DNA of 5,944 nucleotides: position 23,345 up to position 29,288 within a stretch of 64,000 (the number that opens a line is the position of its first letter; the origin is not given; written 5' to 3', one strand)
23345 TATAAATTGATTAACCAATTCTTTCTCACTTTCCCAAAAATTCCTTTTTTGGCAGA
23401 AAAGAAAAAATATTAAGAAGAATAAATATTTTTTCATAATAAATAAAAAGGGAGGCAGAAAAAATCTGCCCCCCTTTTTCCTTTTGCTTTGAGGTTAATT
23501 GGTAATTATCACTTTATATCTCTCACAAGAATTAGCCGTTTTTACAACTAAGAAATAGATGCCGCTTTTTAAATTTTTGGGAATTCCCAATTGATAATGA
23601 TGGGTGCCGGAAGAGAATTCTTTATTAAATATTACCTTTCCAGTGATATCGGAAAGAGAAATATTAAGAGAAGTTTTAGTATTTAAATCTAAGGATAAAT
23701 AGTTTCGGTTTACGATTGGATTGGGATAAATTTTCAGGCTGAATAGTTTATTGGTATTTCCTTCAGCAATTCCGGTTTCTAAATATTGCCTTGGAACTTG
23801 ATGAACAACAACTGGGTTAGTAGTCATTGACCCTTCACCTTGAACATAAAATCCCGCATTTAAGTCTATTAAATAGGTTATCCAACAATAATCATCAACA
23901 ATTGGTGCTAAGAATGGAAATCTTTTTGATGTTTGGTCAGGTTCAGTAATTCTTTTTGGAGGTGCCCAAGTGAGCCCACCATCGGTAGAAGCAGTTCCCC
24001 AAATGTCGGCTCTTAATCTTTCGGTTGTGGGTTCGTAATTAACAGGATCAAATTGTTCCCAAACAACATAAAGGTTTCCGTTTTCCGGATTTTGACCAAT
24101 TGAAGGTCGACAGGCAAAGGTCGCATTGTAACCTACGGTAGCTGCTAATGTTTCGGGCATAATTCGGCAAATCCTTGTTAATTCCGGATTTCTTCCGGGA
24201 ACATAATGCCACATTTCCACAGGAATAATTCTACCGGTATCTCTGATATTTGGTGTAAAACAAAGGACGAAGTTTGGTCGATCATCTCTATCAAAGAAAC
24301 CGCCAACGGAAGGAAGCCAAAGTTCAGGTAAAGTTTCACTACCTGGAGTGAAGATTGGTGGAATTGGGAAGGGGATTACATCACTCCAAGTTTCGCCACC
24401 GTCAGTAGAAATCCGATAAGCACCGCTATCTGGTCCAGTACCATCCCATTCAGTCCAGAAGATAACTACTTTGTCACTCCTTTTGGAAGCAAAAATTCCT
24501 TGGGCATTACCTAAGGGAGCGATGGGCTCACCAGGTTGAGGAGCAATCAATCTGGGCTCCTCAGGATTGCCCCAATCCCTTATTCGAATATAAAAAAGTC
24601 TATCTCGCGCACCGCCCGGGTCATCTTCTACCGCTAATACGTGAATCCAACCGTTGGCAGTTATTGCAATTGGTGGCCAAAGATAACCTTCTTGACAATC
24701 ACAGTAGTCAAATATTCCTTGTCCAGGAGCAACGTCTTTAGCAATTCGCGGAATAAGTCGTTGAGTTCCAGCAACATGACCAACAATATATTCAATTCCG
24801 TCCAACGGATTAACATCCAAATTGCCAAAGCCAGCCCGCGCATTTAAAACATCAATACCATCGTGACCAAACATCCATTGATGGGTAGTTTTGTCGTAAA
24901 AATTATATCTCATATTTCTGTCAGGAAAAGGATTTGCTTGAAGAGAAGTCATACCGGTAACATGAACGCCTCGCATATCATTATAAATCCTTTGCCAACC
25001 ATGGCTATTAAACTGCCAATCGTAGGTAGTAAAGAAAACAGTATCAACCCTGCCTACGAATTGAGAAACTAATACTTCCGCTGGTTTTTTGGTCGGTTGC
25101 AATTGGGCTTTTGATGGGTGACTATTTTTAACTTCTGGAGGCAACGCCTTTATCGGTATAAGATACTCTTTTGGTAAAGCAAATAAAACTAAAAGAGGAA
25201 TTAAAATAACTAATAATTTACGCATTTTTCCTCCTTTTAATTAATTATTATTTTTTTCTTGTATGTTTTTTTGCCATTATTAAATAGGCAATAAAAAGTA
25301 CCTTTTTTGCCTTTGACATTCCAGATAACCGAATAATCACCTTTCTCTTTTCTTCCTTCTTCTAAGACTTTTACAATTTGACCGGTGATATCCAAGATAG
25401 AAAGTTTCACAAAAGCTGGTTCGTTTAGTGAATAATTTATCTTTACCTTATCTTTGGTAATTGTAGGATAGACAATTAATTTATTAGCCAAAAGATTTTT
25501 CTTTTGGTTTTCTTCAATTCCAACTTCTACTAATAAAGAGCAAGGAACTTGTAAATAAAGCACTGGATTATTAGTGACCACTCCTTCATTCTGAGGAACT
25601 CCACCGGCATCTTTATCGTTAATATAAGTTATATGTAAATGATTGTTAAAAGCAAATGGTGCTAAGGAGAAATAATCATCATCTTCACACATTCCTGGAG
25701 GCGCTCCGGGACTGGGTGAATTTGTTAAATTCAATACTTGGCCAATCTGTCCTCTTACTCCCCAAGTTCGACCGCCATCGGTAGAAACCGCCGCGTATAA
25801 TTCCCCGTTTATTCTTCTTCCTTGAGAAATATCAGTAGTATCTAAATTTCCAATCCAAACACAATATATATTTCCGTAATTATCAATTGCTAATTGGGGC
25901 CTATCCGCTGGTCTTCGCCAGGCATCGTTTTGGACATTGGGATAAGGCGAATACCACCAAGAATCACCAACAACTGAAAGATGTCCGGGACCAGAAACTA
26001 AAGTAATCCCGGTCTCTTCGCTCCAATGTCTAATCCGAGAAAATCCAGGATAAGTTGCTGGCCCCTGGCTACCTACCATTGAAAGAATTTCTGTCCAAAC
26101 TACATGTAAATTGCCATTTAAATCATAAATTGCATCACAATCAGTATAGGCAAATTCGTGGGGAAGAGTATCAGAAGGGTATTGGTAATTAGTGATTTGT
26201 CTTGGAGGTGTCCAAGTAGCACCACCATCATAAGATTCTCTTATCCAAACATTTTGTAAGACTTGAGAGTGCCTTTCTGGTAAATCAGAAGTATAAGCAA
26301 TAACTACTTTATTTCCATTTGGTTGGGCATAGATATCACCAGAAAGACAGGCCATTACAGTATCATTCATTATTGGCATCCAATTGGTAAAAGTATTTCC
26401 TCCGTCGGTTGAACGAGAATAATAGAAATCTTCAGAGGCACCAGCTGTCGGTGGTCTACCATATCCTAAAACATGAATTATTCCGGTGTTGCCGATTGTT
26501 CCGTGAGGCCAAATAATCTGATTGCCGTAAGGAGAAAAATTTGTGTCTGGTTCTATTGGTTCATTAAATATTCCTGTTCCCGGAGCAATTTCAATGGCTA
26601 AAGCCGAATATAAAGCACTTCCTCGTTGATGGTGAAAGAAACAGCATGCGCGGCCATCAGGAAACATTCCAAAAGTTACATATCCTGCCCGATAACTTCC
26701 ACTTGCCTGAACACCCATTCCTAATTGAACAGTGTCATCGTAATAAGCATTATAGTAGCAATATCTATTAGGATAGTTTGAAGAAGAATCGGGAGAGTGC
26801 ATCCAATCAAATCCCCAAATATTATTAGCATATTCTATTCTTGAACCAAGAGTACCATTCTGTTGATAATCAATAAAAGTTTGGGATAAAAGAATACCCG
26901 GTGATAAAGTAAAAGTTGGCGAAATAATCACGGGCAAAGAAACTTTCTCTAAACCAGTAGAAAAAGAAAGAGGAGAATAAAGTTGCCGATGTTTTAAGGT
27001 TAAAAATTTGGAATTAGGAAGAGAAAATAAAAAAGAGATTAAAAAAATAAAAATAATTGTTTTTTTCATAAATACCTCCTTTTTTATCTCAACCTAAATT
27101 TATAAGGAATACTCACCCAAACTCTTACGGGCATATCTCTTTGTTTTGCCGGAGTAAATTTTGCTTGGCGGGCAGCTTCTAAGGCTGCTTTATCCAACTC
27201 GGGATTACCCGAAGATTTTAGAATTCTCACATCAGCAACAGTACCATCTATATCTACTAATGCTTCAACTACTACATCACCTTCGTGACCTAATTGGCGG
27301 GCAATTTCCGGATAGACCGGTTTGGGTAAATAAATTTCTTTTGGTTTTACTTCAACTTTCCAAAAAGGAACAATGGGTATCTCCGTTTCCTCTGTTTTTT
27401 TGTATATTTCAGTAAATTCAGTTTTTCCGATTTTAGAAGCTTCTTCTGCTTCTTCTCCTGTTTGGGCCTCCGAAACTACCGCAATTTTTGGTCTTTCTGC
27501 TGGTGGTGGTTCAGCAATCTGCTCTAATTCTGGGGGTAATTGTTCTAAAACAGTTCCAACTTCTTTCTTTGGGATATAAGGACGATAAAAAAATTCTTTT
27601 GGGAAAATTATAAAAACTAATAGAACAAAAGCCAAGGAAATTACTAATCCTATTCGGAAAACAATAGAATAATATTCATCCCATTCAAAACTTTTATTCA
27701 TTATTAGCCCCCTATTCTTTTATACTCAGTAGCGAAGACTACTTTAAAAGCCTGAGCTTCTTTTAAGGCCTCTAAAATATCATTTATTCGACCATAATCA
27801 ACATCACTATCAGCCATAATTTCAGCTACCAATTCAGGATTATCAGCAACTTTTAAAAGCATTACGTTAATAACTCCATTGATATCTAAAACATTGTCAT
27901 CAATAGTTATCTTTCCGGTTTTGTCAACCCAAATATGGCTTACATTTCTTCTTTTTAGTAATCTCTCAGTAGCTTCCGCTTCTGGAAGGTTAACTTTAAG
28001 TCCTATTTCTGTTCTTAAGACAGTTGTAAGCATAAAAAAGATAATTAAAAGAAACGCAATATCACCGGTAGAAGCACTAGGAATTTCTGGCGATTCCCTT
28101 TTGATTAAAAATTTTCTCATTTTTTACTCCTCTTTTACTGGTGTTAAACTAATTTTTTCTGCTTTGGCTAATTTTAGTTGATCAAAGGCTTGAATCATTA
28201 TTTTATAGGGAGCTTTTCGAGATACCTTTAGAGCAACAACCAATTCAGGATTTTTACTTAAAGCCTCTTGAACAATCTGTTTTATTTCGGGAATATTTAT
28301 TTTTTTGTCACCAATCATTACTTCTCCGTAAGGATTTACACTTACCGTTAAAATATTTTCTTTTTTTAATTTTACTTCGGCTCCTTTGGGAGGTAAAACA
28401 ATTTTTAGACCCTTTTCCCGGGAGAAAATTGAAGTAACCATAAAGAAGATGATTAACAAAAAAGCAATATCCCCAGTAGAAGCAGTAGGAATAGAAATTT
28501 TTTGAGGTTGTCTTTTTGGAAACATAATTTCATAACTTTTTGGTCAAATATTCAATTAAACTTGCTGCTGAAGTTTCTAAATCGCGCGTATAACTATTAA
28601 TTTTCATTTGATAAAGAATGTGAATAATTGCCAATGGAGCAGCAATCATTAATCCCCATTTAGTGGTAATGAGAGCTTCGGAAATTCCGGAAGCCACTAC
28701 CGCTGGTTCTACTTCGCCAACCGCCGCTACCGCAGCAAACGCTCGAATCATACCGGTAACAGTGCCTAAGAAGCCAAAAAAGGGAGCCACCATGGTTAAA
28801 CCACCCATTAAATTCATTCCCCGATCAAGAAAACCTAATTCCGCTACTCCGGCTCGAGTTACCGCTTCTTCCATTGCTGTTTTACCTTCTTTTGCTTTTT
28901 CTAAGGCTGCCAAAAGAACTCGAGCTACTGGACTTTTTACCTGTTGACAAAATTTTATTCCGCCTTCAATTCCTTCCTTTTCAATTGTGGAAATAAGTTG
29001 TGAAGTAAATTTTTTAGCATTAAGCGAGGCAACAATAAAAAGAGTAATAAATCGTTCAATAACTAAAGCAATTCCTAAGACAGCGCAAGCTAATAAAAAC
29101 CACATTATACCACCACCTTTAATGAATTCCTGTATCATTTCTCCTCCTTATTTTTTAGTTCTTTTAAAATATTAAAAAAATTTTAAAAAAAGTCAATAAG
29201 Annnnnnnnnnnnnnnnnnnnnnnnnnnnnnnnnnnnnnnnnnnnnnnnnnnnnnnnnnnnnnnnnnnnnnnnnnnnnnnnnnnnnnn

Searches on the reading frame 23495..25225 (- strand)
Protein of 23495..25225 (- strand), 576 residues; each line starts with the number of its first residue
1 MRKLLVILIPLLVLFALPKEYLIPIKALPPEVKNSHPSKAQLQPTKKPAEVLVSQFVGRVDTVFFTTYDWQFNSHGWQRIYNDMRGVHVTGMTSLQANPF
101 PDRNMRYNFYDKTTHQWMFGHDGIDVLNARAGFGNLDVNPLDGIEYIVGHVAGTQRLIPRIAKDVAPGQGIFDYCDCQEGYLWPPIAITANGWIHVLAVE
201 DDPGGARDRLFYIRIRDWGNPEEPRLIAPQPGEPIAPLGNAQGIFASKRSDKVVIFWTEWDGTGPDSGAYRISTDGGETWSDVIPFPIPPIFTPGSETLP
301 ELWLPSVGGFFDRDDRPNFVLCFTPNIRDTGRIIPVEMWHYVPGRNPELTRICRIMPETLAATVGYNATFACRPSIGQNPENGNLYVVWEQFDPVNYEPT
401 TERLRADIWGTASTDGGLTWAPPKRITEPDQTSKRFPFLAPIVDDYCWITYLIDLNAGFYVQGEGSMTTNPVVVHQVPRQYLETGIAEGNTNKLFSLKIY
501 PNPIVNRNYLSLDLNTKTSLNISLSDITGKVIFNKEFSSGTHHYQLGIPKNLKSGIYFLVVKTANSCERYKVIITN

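Call 80: search_protein_families(library=pfam, proteins=[window:23495-25225:-], max_evalue=0.001)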
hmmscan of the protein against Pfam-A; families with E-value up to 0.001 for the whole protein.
window:23495-25225:- (576 aa): 3 families
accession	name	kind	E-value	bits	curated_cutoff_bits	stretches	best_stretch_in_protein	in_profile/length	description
PF18962.6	Por_Secre_tail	-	3.1e-10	40.6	27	1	499-574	1-75/75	Secretion system C-terminal sorting domain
PF02012.26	BNR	-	4.2e-05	23.4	27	0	272-281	2-11/12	BNR/Asp-box repeat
PF13088.12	BNR_2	-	0.00094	19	31.4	0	222-284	33-98/277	BNR repeat-like domain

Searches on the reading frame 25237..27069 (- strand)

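Call 80: search_protein_families(library=pfam, proteins=[window:25237-27069:-], max_evalue=0.001)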
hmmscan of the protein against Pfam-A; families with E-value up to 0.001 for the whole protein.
window:25237-27069:- (610 aa): 4 families
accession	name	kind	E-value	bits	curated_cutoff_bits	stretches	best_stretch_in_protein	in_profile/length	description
PF24316.1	Tli3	-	2.6e-05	25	27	0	246-296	56-105/129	T6SS Tli3 immunity protein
PF13860.13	FlgD_ig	-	3e-05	24.3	27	1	540-590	10-61/79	FlgD Ig-like domain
PF18962.6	Por_Secre_tail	-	0.00017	22.2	27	1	533-609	1-75/75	Secretion system C-terminal sorting domain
PF13088.12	BNR_2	-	0.00043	20.2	31.4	0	215-303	186-259/277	BNR repeat-like domain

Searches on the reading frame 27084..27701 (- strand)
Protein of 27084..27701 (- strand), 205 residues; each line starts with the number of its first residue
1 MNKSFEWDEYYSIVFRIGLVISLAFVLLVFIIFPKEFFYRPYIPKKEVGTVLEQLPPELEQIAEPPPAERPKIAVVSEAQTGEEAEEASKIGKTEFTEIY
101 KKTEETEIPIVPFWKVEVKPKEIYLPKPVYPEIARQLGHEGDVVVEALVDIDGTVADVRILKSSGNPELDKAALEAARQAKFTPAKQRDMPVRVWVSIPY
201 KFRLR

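Call 80: search_protein_families(library=pfam, proteins=[window:27084-27701:-], max_evalue=0.001)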
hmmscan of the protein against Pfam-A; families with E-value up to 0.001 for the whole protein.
window:27084-27701:- (205 aa): 2 families
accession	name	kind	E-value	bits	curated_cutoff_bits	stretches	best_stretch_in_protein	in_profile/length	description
PF03544.19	TonB_C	-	1.3e-25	90.1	24.6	1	126-204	1-79/79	Gram-negative bacterial TonB protein C-terminal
PF13103.11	TonB_2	-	8.4e-07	29.5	22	1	137-189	22-74/85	TonB C terminal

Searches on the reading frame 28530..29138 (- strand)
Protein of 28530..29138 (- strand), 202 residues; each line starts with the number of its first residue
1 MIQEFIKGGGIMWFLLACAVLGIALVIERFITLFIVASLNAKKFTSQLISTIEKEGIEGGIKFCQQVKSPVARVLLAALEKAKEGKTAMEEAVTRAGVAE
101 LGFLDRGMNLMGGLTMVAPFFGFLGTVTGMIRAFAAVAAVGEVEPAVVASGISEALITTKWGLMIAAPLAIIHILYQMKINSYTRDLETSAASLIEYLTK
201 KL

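Call 80: search_protein_families(library=pfam, proteins=[window:28530-29138:-], max_evalue=0.001)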
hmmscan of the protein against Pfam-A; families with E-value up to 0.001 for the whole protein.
window:28530-29138:- (202 aa): 1 family
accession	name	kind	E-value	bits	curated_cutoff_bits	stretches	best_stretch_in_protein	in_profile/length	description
PF01618.21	MotA_ExbB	-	1.4e-23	83.5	22.9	1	68-188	3-126/127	MotA/TolQ/ExbB proton channel family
